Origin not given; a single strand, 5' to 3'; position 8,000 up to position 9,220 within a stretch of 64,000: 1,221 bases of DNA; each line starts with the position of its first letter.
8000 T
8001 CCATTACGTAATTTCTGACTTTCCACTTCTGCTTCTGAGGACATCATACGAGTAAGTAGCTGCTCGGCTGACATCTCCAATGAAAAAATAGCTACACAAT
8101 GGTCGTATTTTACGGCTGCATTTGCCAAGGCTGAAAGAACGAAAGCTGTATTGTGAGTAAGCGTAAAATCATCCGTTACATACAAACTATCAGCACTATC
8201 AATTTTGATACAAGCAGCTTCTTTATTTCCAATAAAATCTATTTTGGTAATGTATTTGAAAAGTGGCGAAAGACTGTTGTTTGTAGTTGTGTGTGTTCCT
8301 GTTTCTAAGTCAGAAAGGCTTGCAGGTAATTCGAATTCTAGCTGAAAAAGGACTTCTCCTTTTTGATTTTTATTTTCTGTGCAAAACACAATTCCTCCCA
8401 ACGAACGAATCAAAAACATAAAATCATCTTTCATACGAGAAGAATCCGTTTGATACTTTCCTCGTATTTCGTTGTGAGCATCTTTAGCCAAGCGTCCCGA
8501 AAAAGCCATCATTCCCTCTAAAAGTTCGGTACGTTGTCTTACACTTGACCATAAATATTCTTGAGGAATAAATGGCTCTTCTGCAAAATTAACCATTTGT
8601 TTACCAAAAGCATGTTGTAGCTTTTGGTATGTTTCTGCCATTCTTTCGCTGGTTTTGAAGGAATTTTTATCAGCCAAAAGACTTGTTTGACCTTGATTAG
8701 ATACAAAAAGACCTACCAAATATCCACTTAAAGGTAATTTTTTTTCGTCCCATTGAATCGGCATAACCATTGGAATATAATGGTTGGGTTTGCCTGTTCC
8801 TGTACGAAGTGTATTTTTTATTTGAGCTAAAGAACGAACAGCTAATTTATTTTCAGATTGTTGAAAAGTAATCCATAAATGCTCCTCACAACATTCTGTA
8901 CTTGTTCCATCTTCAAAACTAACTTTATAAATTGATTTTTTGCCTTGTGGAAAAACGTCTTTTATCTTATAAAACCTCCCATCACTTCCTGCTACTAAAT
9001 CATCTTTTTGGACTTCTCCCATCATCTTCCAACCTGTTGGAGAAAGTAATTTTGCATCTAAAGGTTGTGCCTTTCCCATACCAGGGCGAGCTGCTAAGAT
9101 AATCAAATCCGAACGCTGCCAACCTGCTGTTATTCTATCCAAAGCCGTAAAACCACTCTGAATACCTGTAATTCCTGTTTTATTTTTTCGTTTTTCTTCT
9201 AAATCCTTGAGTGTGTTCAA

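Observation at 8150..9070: DnaB P-loop intein with class-3 hallmarks and a decayed homing endonuclease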

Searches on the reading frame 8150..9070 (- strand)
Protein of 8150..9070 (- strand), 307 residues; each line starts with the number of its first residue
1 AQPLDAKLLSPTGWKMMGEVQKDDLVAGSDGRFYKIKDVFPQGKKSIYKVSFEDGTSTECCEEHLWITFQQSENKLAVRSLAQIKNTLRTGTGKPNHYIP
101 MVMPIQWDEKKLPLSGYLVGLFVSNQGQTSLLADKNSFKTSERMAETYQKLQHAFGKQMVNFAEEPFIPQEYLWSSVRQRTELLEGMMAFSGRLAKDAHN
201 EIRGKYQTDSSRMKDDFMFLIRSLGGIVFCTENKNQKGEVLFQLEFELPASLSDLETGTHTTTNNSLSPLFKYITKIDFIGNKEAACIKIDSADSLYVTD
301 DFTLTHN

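Call 4: search_protein_families(library=pfam, proteins=[window:8150-9070:-], max_evalue=1)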
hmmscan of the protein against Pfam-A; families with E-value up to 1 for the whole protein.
window:8150-9070:- (307 aa): 0 families

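Call 5: search_protein_families(library=ncbifam, proteins=[window:8150-9070:-], max_evalue=1)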
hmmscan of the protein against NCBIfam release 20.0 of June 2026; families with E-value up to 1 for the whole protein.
window:8150-9070:- (307 aa): 0 families

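Call 6: search_solved_structures(query=window:8150-9070:-, max_evalue=10, show_alignments=3)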
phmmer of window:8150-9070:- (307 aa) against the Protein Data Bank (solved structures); distinct sequences matched with E-value up to 10: 13.
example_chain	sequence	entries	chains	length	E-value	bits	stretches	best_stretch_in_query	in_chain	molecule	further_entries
6riz_A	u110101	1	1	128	6.9e-12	48.6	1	4-69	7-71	gp41-1 intein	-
6qaz_A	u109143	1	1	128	4.7e-09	39.3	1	4-69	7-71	cyanophage-like gp41-1 intein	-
6bs8_A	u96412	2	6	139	3.6e-05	26.6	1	3-69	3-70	Replicative DNA helicase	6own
6rix_A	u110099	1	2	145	0.00017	24.4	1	6-77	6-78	Replicative DNA helicase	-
6riy_A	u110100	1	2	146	0.00019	24.2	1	6-79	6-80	Replicative DNA helicase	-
6qsd_A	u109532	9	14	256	0.031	16.9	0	275-301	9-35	Pizza6S | Pizza6-S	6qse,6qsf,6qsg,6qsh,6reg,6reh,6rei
7zqg_A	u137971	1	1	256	0.17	14.5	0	275-301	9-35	Pizza6-KSH-TSH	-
6rej_A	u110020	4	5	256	0.25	13.9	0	275-301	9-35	Pizza6-SH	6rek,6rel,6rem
7zq2_A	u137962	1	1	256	0.44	13.1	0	275-301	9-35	Pizza6-RSH-TSH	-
6ren_A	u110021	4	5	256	0.5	13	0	275-301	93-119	3fPizza6-SH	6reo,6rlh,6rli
6f0t_A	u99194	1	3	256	0.5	12.9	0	275-301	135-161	Pizza6-SFW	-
3ifj_A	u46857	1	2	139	0.96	12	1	5-54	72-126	Endonuclease PI-MtuI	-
7zpz_A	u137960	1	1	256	1.6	11.3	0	275-300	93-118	Pizza6-TSR-TSH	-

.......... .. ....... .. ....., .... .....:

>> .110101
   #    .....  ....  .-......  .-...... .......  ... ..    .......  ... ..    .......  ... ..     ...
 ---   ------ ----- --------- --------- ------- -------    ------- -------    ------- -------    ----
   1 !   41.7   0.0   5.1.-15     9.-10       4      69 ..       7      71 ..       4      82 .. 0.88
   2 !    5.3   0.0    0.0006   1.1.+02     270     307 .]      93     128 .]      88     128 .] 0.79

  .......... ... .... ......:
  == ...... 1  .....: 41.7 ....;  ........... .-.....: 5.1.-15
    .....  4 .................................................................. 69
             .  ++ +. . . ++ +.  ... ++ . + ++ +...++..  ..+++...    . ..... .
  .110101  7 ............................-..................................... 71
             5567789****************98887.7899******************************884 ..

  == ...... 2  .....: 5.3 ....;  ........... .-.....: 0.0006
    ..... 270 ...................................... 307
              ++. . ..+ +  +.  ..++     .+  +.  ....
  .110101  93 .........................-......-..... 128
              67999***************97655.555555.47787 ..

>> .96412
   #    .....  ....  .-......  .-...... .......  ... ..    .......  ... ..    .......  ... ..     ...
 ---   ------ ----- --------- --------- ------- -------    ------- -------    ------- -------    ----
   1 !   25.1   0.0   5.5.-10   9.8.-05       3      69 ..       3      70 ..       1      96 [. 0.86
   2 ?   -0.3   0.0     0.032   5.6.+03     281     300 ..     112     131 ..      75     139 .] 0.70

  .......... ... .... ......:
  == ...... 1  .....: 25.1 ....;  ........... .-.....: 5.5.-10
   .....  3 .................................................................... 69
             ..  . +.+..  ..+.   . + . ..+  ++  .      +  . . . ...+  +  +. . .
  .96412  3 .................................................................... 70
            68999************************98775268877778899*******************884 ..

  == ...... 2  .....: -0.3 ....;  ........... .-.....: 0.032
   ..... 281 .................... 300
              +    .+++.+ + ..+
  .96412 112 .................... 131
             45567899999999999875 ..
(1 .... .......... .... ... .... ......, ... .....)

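Call 7: find_homologous_proteins(query=window:8150-9070:-, max_evalue=0.001)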
Query window:8150-9070:- (307 aa): 21 proteins with E <= 0.001 among 812 candidates.
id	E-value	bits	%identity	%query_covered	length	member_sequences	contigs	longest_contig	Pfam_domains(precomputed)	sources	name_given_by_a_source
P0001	2.5e-173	593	87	100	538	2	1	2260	PF03796.22,PF00772.27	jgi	jgi:replicative DNA helicase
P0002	3.9e-98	347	79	63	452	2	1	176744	PF03796.22,PF00772.27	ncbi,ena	-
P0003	8.3e-79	283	81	53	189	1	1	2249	-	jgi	jgi:hypothetical protein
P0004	8.1e-58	214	79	44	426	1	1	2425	PF03796.22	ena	-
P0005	1.4e-45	174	31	100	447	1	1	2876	PF05204.20,PF14528.12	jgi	jgi:RecA/RadA recombinase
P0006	6.4e-43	165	35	100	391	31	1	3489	PF14528.12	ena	-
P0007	5.8e-36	142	30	100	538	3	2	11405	PF05204.20,PF14528.12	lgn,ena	-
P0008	3.4e-35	140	31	100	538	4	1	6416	PF05204.20,PF14528.12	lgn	-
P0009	7.9e-35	139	81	27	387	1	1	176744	PF03796.22,PF14890.12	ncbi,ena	-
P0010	7.8e-34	135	29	100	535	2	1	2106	PF14528.12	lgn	-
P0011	3.7e-31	127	29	100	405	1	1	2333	PF14528.12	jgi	jgi:ATP-dependent DNA helicase RecG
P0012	8.6e-30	122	28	100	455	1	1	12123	PF13479.13,PF14528.12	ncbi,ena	-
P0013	9.7e-30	122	29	100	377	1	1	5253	-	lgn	-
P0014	4.2e-25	107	30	100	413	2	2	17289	PF14528.12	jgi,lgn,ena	-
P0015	7.9e-22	96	29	100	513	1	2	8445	PF13604.13,PF02562.23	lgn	-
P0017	1.8e-21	95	27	100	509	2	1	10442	PF14528.12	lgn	-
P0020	4.5e-16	77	26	100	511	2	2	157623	PF14528.12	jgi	jgi:replicative DNA helicase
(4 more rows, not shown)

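Call 10: find_encoding_contigs(protein=P0002, flank=10000, max_places=3)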
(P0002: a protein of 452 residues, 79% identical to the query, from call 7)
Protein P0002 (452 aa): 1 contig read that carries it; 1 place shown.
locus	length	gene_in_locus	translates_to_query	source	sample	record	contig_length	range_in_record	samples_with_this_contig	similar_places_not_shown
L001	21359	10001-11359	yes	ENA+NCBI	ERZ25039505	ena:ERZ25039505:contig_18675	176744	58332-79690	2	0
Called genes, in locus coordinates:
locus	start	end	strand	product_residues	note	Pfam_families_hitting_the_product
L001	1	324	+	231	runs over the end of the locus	PF00702:Hydrolase, PF13419:HAD_2, PF13242:Hydrolase_like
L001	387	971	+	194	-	PF28474:DUF8412, PF13376:OmdA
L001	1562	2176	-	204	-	PF13085:Fer2_3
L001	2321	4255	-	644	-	PF00890:FAD_binding_2, PF01266:DAO (faint), PF07992:Pyr_redox_2 (faint), PF02910:Succ_DH_flav_C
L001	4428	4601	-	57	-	-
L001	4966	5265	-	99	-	-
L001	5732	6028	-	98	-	PF01817:CM_2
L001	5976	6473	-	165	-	PF00793:DAHP_synth_1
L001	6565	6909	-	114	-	PF00793:DAHP_synth_1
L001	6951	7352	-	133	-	-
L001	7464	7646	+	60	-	-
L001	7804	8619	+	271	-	-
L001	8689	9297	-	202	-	PF19783:DUF6268 (weak)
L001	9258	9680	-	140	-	-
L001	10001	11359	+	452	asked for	PF00772:DnaB, PF03796:DnaB_C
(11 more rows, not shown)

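Call 22: predict_structure(alignment_id=A1)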
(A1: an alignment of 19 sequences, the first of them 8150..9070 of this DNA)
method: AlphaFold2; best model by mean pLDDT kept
length: 307 residues; sequences in the alignment: 19
mean_pLDDT: 87.5   pTM: 0.87
mean pLDDT of the five models: 87.5, 87.2, 86.4, 86.2, 85.9
residues with pLDDT >= 90: 202; 70-90: 67; 50-70: 26; < 50: 12
segments of 3 or more residues with pLDDT < 50: 256-266
pLDDT, mean of each block of 10 residues (from residue 1): 97 97 97 98 98 97 95 91 94 93 94 92 75 57 78 82 84 95 89 72 86 95 96 91 91 52 49 96 97 95 91
secondary structure, 60 per line:
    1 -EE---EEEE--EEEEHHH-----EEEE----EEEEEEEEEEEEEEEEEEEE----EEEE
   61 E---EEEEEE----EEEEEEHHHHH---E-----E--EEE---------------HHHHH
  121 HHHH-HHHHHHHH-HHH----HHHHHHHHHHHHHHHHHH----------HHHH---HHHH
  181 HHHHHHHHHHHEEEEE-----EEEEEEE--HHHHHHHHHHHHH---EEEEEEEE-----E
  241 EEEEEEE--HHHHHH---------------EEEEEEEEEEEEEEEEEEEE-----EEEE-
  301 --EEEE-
elements in order: E7-10 E13-16 E25-28 E33-52 E57-61 E65-70 E75-80 H81-85 E98-100 H116-124 H126-133 H142-159 H170-173 H177-191 E192-196 E202-208 H211-223 E227-234 E240-247 H250-255 E271-290 E296-299 E303-306

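Call 24: search_solved_structures(query=A2, max_evalue=1, show_alignments=0)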
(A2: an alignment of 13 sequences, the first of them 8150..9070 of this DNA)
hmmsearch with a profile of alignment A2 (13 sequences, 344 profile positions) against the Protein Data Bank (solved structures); distinct sequences matched with E-value up to 1: 43.
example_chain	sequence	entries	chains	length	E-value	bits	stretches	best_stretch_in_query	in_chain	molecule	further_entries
6riz_A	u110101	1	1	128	3.8e-23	85.8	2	1-74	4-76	gp41-1 intein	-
6qaz_A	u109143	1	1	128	1.2e-18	71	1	1-74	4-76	cyanophage-like gp41-1 intein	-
6bs8_A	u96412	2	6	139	2.3e-14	56.9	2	1-80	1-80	Replicative DNA helicase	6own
1um2_A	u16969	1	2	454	6e-14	55.5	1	100-283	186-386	ENDONUCLEASE PI-SCEI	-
1dfa_A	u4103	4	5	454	6.1e-14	55.5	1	100-283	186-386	PI-SCEI ENDONUCLEASE | ENDONUCLEASE PI-SCEI | PI-SCEI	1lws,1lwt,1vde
1ef0_A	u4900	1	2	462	6.4e-14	55.4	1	100-283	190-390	PI-SCEI ENDONUCLEASE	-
1jva_A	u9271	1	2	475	7.2e-14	55.3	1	100-283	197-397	VMA1-DERIVED HOMING ENDONUCLEASE X10SSS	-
6rix_A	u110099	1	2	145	1.4e-13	54.4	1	6-74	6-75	Replicative DNA helicase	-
6riy_A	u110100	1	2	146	7.9e-13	51.9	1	6-74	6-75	Replicative DNA helicase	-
9cop_A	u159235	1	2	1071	8.9e-13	51.7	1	100-283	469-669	V-type proton ATPase catalytic subunit A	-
7qsu_A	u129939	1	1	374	1.1e-07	34.9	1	124-317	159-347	V-ATPase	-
7qss_A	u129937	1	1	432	6.5e-07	32.4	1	124-300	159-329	V-type ATP synthase alpha chain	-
1dq3_A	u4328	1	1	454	7.2e-07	32.3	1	120-305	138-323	ENDONUCLEASE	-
2cw7_A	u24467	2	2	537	3.4e-06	30.1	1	196-298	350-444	Endonuclease PI-PkoII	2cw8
7qil_A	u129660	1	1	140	1.1e-05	28.4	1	1-70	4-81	DnaE intein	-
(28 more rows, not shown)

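Call 25: search_protein_families(library=pfam, alignment_id=A2, max_evalue=0.01)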
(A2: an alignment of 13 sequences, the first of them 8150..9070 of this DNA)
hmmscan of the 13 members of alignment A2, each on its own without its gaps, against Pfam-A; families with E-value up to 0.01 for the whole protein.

A. member 1, window:8150-9070:- (307 aa): 0 families

B. families by the number of members that match (of 13 scanned): 4 families
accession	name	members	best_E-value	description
PF14528.11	LAGLIDADG_3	9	3.6e-12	LAGLIDADG-like domain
PF05204.19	Hom_end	6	2.1e-08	Homing endonuclease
PF05203.21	Hom_end_hint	3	0.0002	Hom_end-associated Hint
PF14890.11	Intein_splicing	2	0.00086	Intein splicing domain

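Call 26: fold_search(model_id=the predicted structure, library=pdb)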
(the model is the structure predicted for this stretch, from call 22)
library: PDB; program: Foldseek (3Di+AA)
matches with E <= 10: 741; with E <= 0.001: 38
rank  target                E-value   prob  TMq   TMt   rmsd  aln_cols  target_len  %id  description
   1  1dfa                  7.1e-16  1.00  0.72  0.56   6.4       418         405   11  CRYSTAL STRUCTURE OF PI-SCEI IN C2 SPACE GROUP (released 1999-12-08)
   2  1ef0_A                2.5e-15  1.00  0.72  0.54   8.7       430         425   12  CRYSTAL STRUCTURE OF PI-SCEI MINIPRECURSOR (released 2000-06-07)
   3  1vde_A                8.4e-15  1.00  0.71  0.53   7.7       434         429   12  PI-SCEI, A HOMING ENDONUCLEASE WITH PROTEIN SPLICING ACTIVITY (released 1998-04-08)
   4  1lws_A                9.0e-15  1.00  0.66  0.49   9.3       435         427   12  Crystal structure of the intein homing endonuclease PI-SceI bound to its recognition sequence (released 2002-09-27)
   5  1vde_B                1.4e-14  1.00  0.72  0.54   6.3       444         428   12  PI-SCEI, A HOMING ENDONUCLEASE WITH PROTEIN SPLICING ACTIVITY (released 1998-04-08)
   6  1lwt_A                2.6e-14  1.00  0.69  0.49   9.8       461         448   12  Crystal structure of the intein homing endonuclease PI-SceI bound to its substrate DNA (Ca2+ free) (released 2002-09-27)
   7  1jva_B                7.8e-14  1.00  0.68  0.50   9.3       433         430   11  CRYSTAL STRUCTURE OF THE VMA1-DERIVED ENDONUCLEASE BEARING THE N AND C EXTEIN PROPEPTIDES (released 2002-08-29)
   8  7qsu                  9.4e-14  1.00  0.64  0.55   6.4       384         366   15  Crystal structure of homing endonuclease-associated TliVMA intein (C1A, d333-339) (released 2022-03-30)
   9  1jva_A                1.2e-13  1.00  0.67  0.50   8.3       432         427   11  CRYSTAL STRUCTURE OF THE VMA1-DERIVED ENDONUCLEASE BEARING THE N AND C EXTEIN PROPEPTIDES (released 2002-08-29)
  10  1um2_A                6.8e-13  1.00  0.69  0.53   6.1       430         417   12  Crystal Structure of the Vma1-Derived Endonuclease with the Ligated Extein Segment (released 2004-09-22)
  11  1um2_B                1.1e-12  1.00  0.69  0.52   9.1       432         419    9  Crystal Structure of the Vma1-Derived Endonuclease with the Ligated Extein Segment (released 2004-09-22)
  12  1ef0_B                9.1e-12  1.00  0.66  0.53   8.4       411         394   11  CRYSTAL STRUCTURE OF PI-SCEI MINIPRECURSOR (released 2000-06-07)
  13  7qss                  9.7e-12  1.00  0.58  0.44   8.3       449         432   13  Crystal structure of homing endonuclease-associated TliVMA intein (C1A) (released 2022-03-30)
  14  7qst                  1.6e-10  1.00  0.54  0.47   8.0       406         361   12  Crystal structure of homing endonuclease-associated PhoVMA intein (C1A) (released 2022-03-30)
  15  1dq3                  1.6e-08  1.00  0.54  0.39   8.7       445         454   10  CRYSTAL STRUCTURE OF AN ARCHAEAL INTEIN-ENCODED HOMING ENDONUCLEASE PI-PFUI (released 2000-07-05)
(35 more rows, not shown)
